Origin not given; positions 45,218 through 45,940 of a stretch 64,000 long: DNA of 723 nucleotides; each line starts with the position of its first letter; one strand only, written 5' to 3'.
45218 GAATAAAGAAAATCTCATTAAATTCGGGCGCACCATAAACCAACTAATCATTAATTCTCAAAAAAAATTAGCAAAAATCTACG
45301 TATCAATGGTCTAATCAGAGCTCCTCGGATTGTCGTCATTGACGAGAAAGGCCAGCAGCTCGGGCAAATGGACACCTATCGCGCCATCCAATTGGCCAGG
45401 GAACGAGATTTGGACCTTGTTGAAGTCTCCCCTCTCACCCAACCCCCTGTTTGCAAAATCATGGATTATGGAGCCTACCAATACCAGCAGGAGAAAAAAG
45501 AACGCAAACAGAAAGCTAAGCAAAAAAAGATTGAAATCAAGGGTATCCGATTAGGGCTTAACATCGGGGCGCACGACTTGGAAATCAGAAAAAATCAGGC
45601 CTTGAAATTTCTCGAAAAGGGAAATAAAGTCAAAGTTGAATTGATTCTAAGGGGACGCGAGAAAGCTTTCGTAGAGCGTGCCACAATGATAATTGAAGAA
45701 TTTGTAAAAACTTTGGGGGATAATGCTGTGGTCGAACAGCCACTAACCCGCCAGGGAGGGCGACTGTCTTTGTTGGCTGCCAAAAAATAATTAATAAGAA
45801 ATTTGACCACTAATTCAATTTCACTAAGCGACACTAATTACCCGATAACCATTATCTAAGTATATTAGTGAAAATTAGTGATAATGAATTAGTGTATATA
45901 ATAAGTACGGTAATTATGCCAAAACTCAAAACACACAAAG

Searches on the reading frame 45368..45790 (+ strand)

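Call 10: search_protein_families(library=pfam, proteins=[window:45368-45790:+], max_evalue=0.001)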
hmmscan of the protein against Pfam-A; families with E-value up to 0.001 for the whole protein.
window:45368-45790:+ (140 aa): 2 families
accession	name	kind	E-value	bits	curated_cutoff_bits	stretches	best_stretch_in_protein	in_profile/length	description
PF00707.27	IF3_C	-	8.7e-22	77.3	34.8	1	55-138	1-84/86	Translation initiation factor IF-3, C-terminal domain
PF05198.21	IF3_N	-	3.4e-19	69.2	26.9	1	1-48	23-70/70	Translation initiation factor IF-3, N-terminal domain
